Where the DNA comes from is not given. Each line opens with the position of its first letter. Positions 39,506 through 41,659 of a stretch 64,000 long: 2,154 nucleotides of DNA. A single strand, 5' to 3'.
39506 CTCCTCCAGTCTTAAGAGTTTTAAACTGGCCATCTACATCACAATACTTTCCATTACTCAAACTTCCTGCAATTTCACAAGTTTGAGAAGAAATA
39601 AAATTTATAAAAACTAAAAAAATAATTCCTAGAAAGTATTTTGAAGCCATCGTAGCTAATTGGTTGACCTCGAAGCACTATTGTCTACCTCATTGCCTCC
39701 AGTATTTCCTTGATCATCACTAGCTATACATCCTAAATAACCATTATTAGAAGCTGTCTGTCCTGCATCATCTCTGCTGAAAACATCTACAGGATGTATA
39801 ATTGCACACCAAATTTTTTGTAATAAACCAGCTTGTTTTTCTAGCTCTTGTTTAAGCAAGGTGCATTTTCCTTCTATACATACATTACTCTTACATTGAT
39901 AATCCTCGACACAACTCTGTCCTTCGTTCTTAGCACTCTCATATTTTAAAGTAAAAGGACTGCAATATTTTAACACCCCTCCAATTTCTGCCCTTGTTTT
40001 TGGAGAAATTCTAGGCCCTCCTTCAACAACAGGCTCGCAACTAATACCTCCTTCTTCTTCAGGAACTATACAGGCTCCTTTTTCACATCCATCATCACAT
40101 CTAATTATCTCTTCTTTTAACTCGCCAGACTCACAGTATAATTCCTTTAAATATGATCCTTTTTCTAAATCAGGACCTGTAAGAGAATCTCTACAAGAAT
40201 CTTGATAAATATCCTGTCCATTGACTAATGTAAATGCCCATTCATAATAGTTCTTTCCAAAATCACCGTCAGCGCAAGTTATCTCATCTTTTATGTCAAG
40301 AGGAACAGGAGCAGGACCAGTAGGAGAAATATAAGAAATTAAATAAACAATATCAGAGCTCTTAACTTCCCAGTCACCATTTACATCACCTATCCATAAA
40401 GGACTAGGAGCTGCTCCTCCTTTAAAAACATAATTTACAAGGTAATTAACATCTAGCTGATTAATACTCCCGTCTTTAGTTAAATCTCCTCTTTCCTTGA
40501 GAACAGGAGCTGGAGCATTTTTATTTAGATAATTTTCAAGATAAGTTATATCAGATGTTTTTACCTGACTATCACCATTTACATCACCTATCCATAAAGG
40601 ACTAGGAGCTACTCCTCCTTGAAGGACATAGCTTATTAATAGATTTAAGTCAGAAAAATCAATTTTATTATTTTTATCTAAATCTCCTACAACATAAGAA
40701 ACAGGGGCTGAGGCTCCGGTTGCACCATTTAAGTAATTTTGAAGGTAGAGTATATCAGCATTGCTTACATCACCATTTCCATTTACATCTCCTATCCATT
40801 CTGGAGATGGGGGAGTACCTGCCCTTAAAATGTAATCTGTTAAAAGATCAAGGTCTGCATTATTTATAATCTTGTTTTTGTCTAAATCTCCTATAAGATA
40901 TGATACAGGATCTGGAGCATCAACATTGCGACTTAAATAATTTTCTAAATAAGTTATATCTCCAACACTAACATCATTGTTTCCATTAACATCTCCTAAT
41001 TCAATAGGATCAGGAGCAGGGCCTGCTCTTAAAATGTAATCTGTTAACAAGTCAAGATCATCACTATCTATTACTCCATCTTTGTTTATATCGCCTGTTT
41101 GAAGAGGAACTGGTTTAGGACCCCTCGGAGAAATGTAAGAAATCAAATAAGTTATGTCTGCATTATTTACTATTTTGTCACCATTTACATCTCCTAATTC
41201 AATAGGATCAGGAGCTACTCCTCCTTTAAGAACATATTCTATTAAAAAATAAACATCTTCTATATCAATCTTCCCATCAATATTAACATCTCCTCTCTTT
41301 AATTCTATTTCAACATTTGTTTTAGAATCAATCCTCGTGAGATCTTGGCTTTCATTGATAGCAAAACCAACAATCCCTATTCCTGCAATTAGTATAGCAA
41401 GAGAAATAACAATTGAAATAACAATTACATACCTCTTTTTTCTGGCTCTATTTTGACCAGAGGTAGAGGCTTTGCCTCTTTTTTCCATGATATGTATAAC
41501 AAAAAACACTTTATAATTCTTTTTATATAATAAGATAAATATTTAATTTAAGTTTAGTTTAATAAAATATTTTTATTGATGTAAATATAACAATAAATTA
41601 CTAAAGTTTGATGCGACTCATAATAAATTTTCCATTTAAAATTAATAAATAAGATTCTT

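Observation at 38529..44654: Cluster of membrane-anchored surface proteins built from tandem dockerin-type repeats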

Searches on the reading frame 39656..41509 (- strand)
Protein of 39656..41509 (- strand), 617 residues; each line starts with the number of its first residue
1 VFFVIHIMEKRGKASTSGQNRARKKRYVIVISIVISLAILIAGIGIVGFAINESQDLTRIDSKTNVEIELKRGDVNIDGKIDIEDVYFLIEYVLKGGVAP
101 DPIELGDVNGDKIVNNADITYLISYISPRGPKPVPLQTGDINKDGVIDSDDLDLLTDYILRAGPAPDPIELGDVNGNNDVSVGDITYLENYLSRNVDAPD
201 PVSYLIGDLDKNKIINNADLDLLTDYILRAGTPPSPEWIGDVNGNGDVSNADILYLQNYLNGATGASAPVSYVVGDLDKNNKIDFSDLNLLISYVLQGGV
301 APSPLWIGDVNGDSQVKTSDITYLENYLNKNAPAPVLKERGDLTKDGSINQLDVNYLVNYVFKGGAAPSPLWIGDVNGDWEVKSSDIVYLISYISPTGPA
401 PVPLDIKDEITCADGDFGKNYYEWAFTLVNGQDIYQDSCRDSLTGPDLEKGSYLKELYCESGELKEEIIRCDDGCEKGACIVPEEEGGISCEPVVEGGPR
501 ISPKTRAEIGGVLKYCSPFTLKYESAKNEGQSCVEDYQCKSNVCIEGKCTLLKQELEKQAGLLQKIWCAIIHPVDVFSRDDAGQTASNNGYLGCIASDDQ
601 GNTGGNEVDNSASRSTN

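Call 3: search_protein_families(library=pfam, proteins=[window:39656-41509:-], max_evalue=1)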
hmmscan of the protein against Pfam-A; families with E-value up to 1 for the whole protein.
window:39656-41509:- (617 aa): 3 families
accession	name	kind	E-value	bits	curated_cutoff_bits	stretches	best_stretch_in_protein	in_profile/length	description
PF00404.24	Dockerin_1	-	6e-46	154.9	22.9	6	308-361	2-56/57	Dockerin type I domain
PF13499.12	EF-hand_7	-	4.5e-06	27.4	30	0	241-288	12-62/67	EF-hand domain pair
PF09716.15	ETRAMP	-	0.063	13.7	29.1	1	19-53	45-79/81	Malarial early transcribed membrane protein (ETRAMP)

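Call 4: search_protein_families(library=ncbifam, proteins=[window:39656-41509:-], max_evalue=1)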
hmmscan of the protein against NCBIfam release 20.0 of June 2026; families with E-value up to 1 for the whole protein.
window:39656-41509:- (617 aa): 4 families
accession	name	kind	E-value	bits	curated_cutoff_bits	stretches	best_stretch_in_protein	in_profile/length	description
NF049990.1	CellobisidaseCelK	equivalog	2e-15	56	1700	4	137-197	828-887/889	cellulose 1,4-beta-cellobiosidase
NF045500.1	Omp28_seleno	equivalog_domain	9.6e-05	21.9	200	2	73-126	322-375/377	Omp28-related selenoprotein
NF041540.1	dockerin_GC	domain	0.00096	19.5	29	1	73-123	10-60/67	GC-type dockerin domain-anchored protein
NF038294.1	lipo_LIC11966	exception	0.056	13.4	200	0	307-330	81-104/158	LIC11966 family lipoprotein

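Call 10: find_homologous_proteins(query=window:39656-41509:-, max_evalue=0.00001)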
Query window:39656-41509:- (617 aa): 124 proteins with E <= 0.00001 among 8000 candidates; the best 120 are listed.
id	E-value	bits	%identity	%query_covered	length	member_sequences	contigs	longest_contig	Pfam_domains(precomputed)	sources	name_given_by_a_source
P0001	0.0e+0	1382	100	99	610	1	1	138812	PF00404.25,PF13499.13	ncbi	-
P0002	6.9e-72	261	30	58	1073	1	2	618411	PF00404.25,PF13499.13,PF00082.28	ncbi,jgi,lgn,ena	ncbi:MAG: dockerin type I domain-containing protein [Patescibacteria group bacterium]|jgi:hypothetic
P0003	1.7e-43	167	32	60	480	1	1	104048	PF13585.13,PF00404.25,PF18962.8,PF13860.13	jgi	-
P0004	5.8e-40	156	31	48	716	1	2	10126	PF00404.25,PF13499.13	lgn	-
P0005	8.7e-35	139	38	19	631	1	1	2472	PF00404.25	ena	-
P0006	2.1e-28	117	30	55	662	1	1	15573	PF00404.25,PF25470.2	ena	-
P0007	2.6e-27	114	27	59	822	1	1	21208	PF26182.1,PF00404.25,PF21461.4,PF02368.25,PF26918.1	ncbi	-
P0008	3.8e-26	110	29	53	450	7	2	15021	PF00404.25,PF13517.13,PF13499.13,PF13202.13,PF00036.39,PF22648.3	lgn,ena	-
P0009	4.0e-23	100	29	53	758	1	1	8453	PF00404.25,PF13499.13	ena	-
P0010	1.7e-21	95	26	52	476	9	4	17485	PF00404.25,PF13499.13,PF10591.16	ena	-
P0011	3.7e-18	84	46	10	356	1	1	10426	PF00404.25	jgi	-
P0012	2.2e-17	81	27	46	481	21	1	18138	PF00404.25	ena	-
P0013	6.5e-17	79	26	51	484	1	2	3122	PF00404.25,PF13499.13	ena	-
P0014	7.0e-17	79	27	46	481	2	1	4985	PF00404.25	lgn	-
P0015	3.0e-16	77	29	46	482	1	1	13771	PF00404.25,PF13499.13,PF00036.39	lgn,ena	-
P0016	4.4e-16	77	29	46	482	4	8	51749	PF00404.25,PF13499.13,PF00036.39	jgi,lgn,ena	-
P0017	7.3e-16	76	63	11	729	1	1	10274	PF00246.30,PF00404.25,PF20773.6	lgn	-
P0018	9.5e-16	76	29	42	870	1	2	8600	PF01391.24,PF00404.25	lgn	-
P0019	1.3e-13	69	42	12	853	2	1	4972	PF00404.25,PF24170.3,PF06739.18,PF11910.15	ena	-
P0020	1.3e-13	69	50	11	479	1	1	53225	PF00404.25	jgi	jgi:hypothetical protein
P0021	2.3e-13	68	49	13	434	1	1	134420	PF00404.25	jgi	jgi:hypothetical protein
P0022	7.9e-13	66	49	15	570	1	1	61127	PF00801.27,PF00404.25,PF17957.8,PF18911.7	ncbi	-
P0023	1.5e-12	65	40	16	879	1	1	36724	PF01839.30,PF00404.25,PF13517.13,PF27905.1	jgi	jgi:hypothetical protein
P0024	3.1e-12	64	60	10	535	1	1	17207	PF13229.13,PF00404.25,PF05048.20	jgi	jgi:parallel beta-helix repeat protein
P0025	3.6e-12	64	57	11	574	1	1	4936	PF00404.25,PF00082.28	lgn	-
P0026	2.2e-11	61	61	10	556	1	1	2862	PF00404.25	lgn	-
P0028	1.0e-10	59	54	11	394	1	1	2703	PF01839.30,PF23727.2,PF13360.14,PF00404.25,PF25292.1,PF13517.13,PF13570.14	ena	-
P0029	1.1e-10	59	57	10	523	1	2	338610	PF00404.25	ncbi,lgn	-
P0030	2.3e-10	58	50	11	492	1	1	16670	PF01551.30,PF00404.25,PF13620.13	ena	-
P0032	6.3e-10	56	57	10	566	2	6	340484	PF00404.25,PF00082.28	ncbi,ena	-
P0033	6.4e-10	56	54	10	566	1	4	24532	PF00404.25,PF00082.28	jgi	jgi:serine protease AprX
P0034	8.2e-10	56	53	10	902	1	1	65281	PF13229.13,PF00404.25,PF05048.20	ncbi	-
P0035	9.5e-10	56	26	36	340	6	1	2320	PF00404.25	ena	-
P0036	9.7e-10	56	55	10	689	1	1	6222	PF02412.24,PF00404.25,PF05547.18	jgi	-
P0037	1.1e-9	56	57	10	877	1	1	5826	PF00404.25,PF25788.3,PF08450.19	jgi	-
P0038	1.4e-9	55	41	15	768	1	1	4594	PF03935.23,PF00404.25,PF00722.29,PF26113.1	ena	-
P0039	2.4e-9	55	53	10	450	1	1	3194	PF00404.25,PF00149.34,PF00041.28,PF16656.12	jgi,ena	-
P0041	3.1e-9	54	53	10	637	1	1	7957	PF09603.16,PF17164.11,PF00404.25,PF19565.5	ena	-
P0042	3.1e-9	54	42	14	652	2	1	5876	PF00404.25,PF00082.28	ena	-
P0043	4.0e-9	54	53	10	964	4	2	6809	PF02868.22,PF00404.25,PF03413.26,PF01447.25,PF07504.20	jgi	-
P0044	5.0e-9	53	31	34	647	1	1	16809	PF00404.25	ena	-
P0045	5.3e-9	53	52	10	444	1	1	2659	PF00404.25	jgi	-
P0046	5.7e-9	53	40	12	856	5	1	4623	PF00404.25,PF24170.3,PF06739.18,PF11910.15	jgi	-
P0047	7.1e-9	53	48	12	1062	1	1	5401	PF00404.25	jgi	jgi:hypothetical protein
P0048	7.3e-9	53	37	14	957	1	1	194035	PF00404.25,PF18962.8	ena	-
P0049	7.4e-9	53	53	10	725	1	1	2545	PF00404.25,PF25788.3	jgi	jgi:hypothetical protein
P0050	9.1e-9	53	54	11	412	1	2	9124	PF00404.25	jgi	jgi:hypothetical protein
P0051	9.2e-9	53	55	10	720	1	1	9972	PF00246.30,PF00404.25,PF20773.6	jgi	-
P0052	1.2e-8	52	53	11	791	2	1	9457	PF00404.25,PF13517.13,PF07593.19,PF08450.19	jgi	jgi:hypothetical protein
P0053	1.2e-8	52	49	10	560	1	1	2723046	PF00404.25,PF13860.13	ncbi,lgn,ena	-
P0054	1.2e-8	52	48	12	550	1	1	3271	PF13715.13,PF00404.25,PF13620.13,PF22904.4,PF17210.10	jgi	jgi:hypothetical protein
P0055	1.3e-8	52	48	11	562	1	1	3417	PF13229.13,PF00404.25,PF22842.4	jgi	jgi:hypothetical protein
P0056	1.4e-8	52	52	10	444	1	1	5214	PF00404.25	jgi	-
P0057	1.5e-8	52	52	10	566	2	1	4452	PF00404.25,PF00082.28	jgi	jgi:subtilisin family serine protease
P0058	1.6e-8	52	51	10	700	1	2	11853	PF00404.25,PF13088.13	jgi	jgi:hypothetical protein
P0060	2.1e-8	51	47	11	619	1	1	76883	PF00404.25,PF24170.3,PF06739.18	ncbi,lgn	-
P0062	3.2e-8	51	34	17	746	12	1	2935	PF17900.7,PF00404.25,PF05345.19,PF01433.27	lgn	-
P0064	4.2e-8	50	48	11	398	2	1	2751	PF00404.25,PF00144.30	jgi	jgi:CubicO group peptidase (beta-lactamase class C family)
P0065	4.2e-8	50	56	10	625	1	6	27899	PF00404.25,PF18962.8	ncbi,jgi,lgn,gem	-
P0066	4.9e-8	50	52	10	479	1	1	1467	PF00112.30,PF00404.25,PF03051.22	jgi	jgi:C1A family cysteine protease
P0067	5.4e-8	50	52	10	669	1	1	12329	PF00404.25,PF03572.24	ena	-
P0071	7.3e-8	50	40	15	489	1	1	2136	PF01551.30,PF00404.25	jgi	jgi:hypothetical protein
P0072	8.1e-8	49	51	11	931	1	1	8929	PF02412.24,PF01839.30,PF23727.2,PF07774.20,PF13360.14,PF00404.25,PF25292.1,PF13517.13,PF14783.13,PF13570.14,PF23743.2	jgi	jgi:outer membrane protein assembly factor BamB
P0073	1.0e-7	49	52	10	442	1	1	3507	PF00404.25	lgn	-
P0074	1.1e-7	49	38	14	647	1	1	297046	PF17900.7,PF00404.25,PF01433.27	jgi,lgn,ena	-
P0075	1.2e-7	49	53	10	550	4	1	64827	PF13715.13,PF00404.25,PF13620.13,PF17210.10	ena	-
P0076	1.3e-7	49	47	10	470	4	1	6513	PF00112.30,PF00404.25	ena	-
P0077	1.4e-7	49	49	10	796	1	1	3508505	PF00801.27,PF00404.25,PF00082.28,PF18911.7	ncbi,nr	ncbi:putative Thermitase [Candidatus Zixiibacteriota bacterium]|nr:putative Thermitase [candidate di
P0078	1.5e-7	49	49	10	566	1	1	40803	PF00404.25,PF00082.28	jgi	jgi:serine protease AprX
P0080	1.5e-7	49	33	22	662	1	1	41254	PF17963.8,PF00404.25,PF05345.19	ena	-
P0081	1.6e-7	48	42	16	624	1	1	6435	PF00404.25,PF24170.3,PF06739.18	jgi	jgi:hypothetical protein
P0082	1.8e-7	48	53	10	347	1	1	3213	PF00404.25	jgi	jgi:hypothetical protein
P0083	1.8e-7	48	41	16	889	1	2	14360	PF01839.30,PF23727.2,PF07774.20,PF13360.14,PF00404.25,PF25292.1,PF13517.13,PF14783.13,PF13570.14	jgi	jgi:outer membrane protein assembly factor BamB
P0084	1.9e-7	48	48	10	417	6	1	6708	PF00404.25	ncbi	-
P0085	2.2e-7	48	46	14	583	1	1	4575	PF00404.25,PF01364.25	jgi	jgi:hypothetical protein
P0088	3.7e-7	47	49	10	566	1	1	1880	PF00404.25,PF00082.28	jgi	jgi:serine protease AprX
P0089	3.9e-7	47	43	14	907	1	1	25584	PF01546.34,PF04389.23,PF00404.25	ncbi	ncbi:MAG: M20/M25/M40 family metallo-hydrolase [Candidatus Zixiibacteriota bacterium]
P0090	4.1e-7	47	47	10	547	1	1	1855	PF13229.13,PF00404.25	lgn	-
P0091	4.2e-7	47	37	14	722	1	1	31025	PF00404.25,PF13385.14,PF13860.13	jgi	jgi:hypothetical protein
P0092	4.3e-7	47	49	10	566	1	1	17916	PF00404.25,PF00082.28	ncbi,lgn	ncbi:MAG: S8 family serine peptidase [Candidatus Zixiibacteriota bacterium]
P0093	5.1e-7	47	36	15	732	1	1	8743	PF00246.30,PF00404.25,PF20773.6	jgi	jgi:hypothetical protein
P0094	5.3e-7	47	47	10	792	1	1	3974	PF00801.27,PF00404.25,PF00082.28,PF18911.7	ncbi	-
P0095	5.6e-7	47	45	11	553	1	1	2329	PF00246.30,PF00404.25,PF13620.13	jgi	jgi:carboxypeptidase T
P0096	8.3e-7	46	41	13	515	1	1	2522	PF17164.11,PF00404.25,PF06739.18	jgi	jgi:uncharacterized delta-60 repeat protein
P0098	9.6e-7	46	43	11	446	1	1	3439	PF00404.25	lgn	-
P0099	1.0e-6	46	53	10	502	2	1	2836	PF00404.25,PF13088.13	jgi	jgi:hypothetical protein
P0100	1.1e-6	46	45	13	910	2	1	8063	PF01546.34,PF04389.23,PF00404.25,PF00041.28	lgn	-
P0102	1.6e-6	45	48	11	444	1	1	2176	PF00246.30,PF00404.25,PF20773.6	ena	-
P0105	2.1e-6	45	48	10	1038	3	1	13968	PF00404.25,PF25788.3,PF00041.28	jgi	jgi:hypothetical protein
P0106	2.2e-6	45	49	11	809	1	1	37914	PF00404.25,PF25778.2,PF06739.18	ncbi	-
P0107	2.5e-6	45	52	10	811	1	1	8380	PF00404.25,PF01520.24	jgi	-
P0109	2.8e-6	44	46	10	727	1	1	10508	PF00246.30,PF00404.25,PF20773.6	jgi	jgi:hypothetical protein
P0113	4.3e-6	44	48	10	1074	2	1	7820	PF00404.25,PF13517.13,PF25788.3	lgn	-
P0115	4.9e-6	44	44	10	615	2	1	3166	PF01839.30,PF14312.13,PF00404.25,PF13517.13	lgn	-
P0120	7.5e-6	43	40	12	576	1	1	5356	PF19501.6,PF13360.14,PF00404.25,PF13570.14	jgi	jgi:outer membrane protein assembly factor BamB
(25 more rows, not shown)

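Call 13: find_encoding_contigs(protein=P0001, flank=10000, max_places=3)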
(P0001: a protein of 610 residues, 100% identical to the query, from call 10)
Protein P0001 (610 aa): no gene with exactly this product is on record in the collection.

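Call 15: search_solved_structures(query=window:39656-41509:-, max_evalue=0.01, show_alignments=2)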
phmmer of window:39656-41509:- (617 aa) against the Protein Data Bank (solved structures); distinct sequences matched with E-value up to 0.01: 19.
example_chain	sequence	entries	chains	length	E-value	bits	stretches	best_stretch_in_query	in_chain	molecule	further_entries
8x39_A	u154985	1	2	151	1.5e-09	40.3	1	204-329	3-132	Serine protease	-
8x3a_A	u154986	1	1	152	1.5e-09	40.2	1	204-329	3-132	Serine protease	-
4dh2_B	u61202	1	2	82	6.2e-07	31.6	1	138-194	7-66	Dockerin type 1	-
3ul4_B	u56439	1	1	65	5.8e-06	28.4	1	205-262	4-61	Cellulosome enzyme, dockerin type I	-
2y3n_B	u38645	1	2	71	1.4e-05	27.1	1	106-161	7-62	CELLULOSOMAL FAMILY-48 PROCESSIVE GLYCOSIDE HYDROLASE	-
4fl4_A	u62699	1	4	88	2e-05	26.6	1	138-194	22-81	Glycoside hydrolase family 9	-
2ccl_B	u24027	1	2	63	2.6e-05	26.2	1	171-229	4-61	ENDO-1,4-BETA-XYLANASE Y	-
4cj0_A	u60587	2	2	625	3.6e-05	25.7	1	116-196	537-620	ENDOGLUCANASE D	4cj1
1clc_A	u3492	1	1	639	3.8e-05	25.7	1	116-196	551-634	ENDOGLUCANASE CELD; EC: 3.2.1.4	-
1ohz_B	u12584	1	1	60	8.4e-05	24.5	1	172-362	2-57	ENDO-1,4-BETA-XYLANASE Y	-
5nrk_B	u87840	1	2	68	0.0001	24.2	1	172-228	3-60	DocCel5: Type I dockerin repeat domain from A. cellulolyticus family 5 endoglucanase WP_01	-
1daq_A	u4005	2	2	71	0.00017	23.5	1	106-161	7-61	ENDOGLUCANASE SS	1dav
2mte_A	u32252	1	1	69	0.00018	23.4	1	106-160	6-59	Cellulose 1,4-beta-cellobiosidase (reducing end) CelS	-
5nrm_B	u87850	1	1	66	0.00019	23.4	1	138-192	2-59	DocCel5: Type I dockerin repeat domain from A. cellulolyticus family 5 endoglucanase WP_01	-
2yik_A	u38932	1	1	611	0.00038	22.4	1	305-362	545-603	ENDOGLUCANASE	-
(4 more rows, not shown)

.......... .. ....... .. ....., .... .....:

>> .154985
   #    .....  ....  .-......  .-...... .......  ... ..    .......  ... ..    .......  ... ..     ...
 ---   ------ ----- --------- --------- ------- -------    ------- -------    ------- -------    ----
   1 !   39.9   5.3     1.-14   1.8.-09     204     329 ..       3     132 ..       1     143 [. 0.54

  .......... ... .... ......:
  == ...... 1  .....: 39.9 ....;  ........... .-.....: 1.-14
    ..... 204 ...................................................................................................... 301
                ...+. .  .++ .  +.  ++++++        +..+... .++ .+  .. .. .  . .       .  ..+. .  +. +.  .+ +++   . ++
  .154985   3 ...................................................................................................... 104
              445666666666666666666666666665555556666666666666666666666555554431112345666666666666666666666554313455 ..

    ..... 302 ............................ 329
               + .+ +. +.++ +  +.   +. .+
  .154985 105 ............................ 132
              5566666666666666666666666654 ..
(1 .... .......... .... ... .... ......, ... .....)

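Call 46: list_cluster_members(proteins=[P0001, P0245, P0248, P0254, P0255, P0241, P0121, P0242, P0127, P0135])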
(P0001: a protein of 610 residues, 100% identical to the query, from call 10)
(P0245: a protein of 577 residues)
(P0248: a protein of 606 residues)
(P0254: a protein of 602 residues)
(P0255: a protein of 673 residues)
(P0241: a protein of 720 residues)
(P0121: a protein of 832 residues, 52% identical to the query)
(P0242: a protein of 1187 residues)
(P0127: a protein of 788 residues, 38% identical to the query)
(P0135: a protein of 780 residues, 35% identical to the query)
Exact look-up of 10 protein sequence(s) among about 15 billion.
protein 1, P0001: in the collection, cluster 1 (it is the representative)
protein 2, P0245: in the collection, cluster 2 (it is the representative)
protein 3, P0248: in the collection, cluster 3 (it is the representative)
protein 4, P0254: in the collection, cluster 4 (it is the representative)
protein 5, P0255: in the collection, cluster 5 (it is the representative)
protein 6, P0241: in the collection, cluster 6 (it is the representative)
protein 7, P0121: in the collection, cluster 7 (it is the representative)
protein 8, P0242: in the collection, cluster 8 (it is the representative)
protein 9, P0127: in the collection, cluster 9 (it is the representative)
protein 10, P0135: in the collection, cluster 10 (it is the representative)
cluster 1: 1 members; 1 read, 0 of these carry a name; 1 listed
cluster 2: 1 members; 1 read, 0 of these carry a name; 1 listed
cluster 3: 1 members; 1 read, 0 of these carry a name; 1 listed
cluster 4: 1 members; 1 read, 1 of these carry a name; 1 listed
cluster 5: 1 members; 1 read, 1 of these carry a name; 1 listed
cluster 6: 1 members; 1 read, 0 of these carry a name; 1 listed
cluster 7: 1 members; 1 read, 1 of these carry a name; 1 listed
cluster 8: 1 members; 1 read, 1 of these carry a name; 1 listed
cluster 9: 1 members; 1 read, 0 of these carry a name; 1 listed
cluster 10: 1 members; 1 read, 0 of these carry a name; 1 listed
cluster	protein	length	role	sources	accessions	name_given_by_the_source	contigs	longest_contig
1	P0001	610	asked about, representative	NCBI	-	-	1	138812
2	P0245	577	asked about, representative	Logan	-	-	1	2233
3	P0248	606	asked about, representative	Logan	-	-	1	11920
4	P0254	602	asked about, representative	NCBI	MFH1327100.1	MAG: dockerin type I domain-containing protein [archaeon]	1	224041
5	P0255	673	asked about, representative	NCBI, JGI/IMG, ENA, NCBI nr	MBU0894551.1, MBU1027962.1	MAG: hypothetical protein KKF48_02855 [Nanoarchaeota archaeon] | hypothetical protein [Nanoarchaeota archaeon]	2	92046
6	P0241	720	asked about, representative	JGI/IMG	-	-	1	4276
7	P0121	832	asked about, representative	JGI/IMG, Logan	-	hypothetical protein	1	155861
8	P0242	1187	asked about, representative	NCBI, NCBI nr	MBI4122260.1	MAG: peptidoglycan-binding protein [Parcubacteria group bacterium] | peptidoglycan-binding protein [Parcubacteria group bacterium]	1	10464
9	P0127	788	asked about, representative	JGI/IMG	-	-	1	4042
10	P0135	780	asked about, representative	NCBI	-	-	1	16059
